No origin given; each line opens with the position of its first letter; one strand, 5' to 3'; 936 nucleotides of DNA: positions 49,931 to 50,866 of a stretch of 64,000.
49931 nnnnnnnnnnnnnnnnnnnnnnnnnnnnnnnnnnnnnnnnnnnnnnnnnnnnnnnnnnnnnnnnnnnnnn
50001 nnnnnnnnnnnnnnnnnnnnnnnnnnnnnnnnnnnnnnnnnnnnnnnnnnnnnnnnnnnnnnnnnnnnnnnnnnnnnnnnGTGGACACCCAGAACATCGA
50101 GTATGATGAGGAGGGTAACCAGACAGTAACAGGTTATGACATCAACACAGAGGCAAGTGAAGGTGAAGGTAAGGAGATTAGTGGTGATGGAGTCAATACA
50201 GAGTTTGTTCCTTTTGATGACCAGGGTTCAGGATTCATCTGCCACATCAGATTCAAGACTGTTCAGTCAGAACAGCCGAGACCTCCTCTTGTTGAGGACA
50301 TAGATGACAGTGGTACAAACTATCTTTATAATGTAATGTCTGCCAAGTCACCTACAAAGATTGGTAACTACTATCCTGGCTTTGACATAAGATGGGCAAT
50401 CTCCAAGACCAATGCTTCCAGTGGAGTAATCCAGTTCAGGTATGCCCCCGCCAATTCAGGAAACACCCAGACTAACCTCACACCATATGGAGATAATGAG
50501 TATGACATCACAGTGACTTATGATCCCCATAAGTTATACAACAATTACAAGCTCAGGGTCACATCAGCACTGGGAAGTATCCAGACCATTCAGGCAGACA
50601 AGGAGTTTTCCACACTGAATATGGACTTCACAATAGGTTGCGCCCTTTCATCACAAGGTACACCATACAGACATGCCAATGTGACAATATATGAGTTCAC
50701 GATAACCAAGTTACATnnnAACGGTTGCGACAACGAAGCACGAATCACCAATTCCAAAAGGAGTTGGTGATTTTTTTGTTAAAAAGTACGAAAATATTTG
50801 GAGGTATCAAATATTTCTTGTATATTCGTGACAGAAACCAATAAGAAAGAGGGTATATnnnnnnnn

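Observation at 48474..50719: Tail fibre with Big_2 Ig-like domains and a Thr/Ser-rich tandem-repeat stalk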

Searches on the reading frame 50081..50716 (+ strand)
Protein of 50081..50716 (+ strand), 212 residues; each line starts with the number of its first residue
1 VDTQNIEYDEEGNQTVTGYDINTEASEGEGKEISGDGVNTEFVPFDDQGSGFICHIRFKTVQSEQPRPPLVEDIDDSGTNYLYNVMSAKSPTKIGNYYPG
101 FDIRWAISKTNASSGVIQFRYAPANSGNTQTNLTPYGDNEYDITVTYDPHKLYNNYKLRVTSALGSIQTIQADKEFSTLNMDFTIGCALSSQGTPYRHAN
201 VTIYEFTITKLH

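Call 12: search_protein_families(library=pfam, proteins=[window:50081-50716:+], max_evalue=10)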
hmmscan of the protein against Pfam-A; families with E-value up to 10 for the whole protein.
seq(212 aa): 0 families

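Call 17: find_homologous_proteins(query=window:50081-50716:+, max_evalue=0.001)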
Query seq(212 aa) (212 aa): 4 proteins with E <= 0.001 among 36 candidates.
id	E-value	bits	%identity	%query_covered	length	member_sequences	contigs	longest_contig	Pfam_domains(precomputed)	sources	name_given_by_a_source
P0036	3.4e-97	342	73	100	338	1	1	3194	-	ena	-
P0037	5.2e-97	341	75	100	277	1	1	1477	-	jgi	jgi:hypothetical protein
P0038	1.2e-45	174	66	57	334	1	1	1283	-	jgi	jgi:hypothetical protein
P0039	7.7e-41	158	43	92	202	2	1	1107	-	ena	-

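Call 35: predict_structure(alignment_id=A2)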
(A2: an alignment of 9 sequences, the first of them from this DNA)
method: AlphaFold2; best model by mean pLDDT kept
length: 195 residues; sequences in the alignment: 9
mean_pLDDT: 74.1   pTM: 0.76
mean pLDDT of the five models: 74.1, 72.8, 71.0, 69.6, 44.8
residues with pLDDT >= 90: 11; 70-90: 124; 50-70: 40; < 50: 20
segments of 3 or more residues with pLDDT < 50: 1-19
pLDDT, mean of each block of 10 residues (from residue 1): 33 39 53 81 83 63 84 76 86 81 84 84 89 86 79 81 73 67 82 79
secondary structure, 60 per line:
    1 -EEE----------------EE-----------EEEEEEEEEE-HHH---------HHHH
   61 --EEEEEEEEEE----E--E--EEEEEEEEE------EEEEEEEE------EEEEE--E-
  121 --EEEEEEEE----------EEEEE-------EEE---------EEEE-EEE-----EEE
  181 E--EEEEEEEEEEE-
elements in order: E2-4 E34-43 H57-60 E63-72 E83-91 E98-105 E112-116 E123-130 E141-145 E153-155 E165-168 E170-172 E178-181 E184-194

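Call 37: search_protein_representatives(alignment_id=A2)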
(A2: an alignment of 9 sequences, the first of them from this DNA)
Query: 9 sequences, 195 profile positions. Proteins with E-value up to 0.001 (for the whole library): 105; up to 1e-10: 76; up to 1e-30: 40. The best 105 are listed.
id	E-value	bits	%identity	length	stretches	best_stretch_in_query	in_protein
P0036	2.7e-88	310.9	-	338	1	1-195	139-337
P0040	1.3e-76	272.8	-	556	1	1-195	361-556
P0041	7.3e-76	270.3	-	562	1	1-195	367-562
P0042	1.7e-74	265.9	-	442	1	1-195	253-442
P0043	4.0e-69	248.4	-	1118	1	1-195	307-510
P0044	1.9e-68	246.2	-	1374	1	1-195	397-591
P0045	4.8e-68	244.8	-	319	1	1-195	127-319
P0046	2.4e-67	242.5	-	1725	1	1-195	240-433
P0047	2.3e-62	226.3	-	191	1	1-195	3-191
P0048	5.1e-61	221.9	-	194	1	4-194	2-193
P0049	4.5e-58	212.3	-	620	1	1-192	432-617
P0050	2.5e-56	206.6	-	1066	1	2-194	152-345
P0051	5.6e-49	182.6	-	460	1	1-195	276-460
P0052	1.9e-45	171.1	-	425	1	1-195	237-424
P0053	6.1e-45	169.4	-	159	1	42-194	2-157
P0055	1.2e-43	165.2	-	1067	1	1-195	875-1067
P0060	1.5e-37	145.3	-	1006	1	1-195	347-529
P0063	9.0e-37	142.8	-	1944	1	1-195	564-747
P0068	1.7e-34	135.4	-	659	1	1-195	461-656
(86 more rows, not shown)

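Call 38: search_protein_families(library=pfam, proteins=[P0043, P0044, P0046, P0050, P0055, P0060, P0063], max_evalue=0.001)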
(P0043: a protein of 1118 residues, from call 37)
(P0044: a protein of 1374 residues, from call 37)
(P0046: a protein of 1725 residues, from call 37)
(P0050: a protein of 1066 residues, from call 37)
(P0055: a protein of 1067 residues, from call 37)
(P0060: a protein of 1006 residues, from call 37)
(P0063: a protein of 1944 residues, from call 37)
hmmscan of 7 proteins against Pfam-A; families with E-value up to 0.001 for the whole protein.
P0043 (1118 aa): 2 families
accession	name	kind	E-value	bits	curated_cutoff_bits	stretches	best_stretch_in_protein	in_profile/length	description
PF13287.12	Fn3_assoc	-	5.3e-11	42.9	23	2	1003-1055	1-57/59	Fn3 associated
PF13290.12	CHB_HEX_C_1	-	1.4e-07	31.8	22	1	1000-1054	9-66/67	Chitobiase/beta-hexosaminidase C-terminal domain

P0044 (1374 aa): 2 families
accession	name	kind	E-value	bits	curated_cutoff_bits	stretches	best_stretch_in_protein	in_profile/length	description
PF13287.12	Fn3_assoc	-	7.1e-18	64.9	23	1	1086-1139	1-58/59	Fn3 associated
PF13290.12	CHB_HEX_C_1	-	9.6e-12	45.1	22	3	752-794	9-55/67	Chitobiase/beta-hexosaminidase C-terminal domain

P0046 (1725 aa): 6 families
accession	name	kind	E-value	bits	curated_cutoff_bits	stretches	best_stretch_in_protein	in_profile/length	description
PF02836.23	Glyco_hydro_2_C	-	1.9e-25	90.1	21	1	1328-1538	8-212/302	Glycosyl hydrolases family 2, TIM barrel domain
PF13290.12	CHB_HEX_C_1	-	8.6e-17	61.3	22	2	448-498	9-62/67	Chitobiase/beta-hexosaminidase C-terminal domain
PF13287.12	Fn3_assoc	-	3.4e-12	46.7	23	0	451-502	1-56/59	Fn3 associated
PF00703.27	Glyco_hydro_2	-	1.6e-05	26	23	1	1214-1306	12-109/109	Glycosyl hydrolases family 2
PF22666.2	Glyco_hydro_2_N2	-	1.9e-05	25.3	27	1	1092-1172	45-131/167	Glycosyl hydrolase 2 galactose-binding domain-like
PF02837.24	Glyco_hydro_2_N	-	0.00071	20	28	0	1090-1161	67-135/169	Glycosyl hydrolases family 2, sugar binding domain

P0050 (1066 aa): 2 families
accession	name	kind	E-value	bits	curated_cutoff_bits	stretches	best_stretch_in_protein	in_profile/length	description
PF13290.12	CHB_HEX_C_1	-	9e-11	42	22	1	361-413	9-61/67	Chitobiase/beta-hexosaminidase C-terminal domain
PF13287.12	Fn3_assoc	-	1.3e-08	35.2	23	0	440-490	1-57/59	Fn3 associated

P0055 (1067 aa): 0 families

P0060 (1006 aa): 2 families
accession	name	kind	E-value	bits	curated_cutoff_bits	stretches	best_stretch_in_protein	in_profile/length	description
PF13287.12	Fn3_assoc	-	6.1e-11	42.7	23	0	617-670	1-58/59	Fn3 associated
PF13290.12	CHB_HEX_C_1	-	6.5e-05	23.2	22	0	614-666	9-65/67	Chitobiase/beta-hexosaminidase C-terminal domain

P0063 (1944 aa): 5 families
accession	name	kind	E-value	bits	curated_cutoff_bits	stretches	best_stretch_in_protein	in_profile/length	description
PF02836.23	Glyco_hydro_2_C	-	7.5e-28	98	21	1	1552-1777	8-229/302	Glycosyl hydrolases family 2, TIM barrel domain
PF02837.24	Glyco_hydro_2_N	-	9.4e-07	29.3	28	1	1309-1410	45-145/169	Glycosyl hydrolases family 2, sugar binding domain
PF00703.27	Glyco_hydro_2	-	1.2e-06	29.7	23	1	1444-1532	9-109/109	Glycosyl hydrolases family 2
PF13290.12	CHB_HEX_C_1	-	2.2e-05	24.8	22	1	760-813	9-65/67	Chitobiase/beta-hexosaminidase C-terminal domain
PF22666.2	Glyco_hydro_2_N2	-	0.00022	21.8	27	1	1330-1401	44-119/167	Glycosyl hydrolase 2 galactose-binding domain-like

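Call 60: search_protein_families(library=pfam, proteins=[P0068], max_evalue=10)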
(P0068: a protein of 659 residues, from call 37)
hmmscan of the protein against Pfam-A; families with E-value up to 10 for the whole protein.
P0068 (659 aa): 1 family
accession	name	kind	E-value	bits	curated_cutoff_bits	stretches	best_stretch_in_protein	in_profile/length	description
PF12923.12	RRP7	-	0.083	13.4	23.3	1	477-554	60-106/120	Ribosomal RNA-processing protein 7 (RRP7) C-terminal domain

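Call 79: search_solved_structures(query=A2, max_evalue=1)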
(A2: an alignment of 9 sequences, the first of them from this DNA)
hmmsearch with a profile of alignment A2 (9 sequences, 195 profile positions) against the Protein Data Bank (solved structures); distinct sequences matched with E-value up to 1: 0.
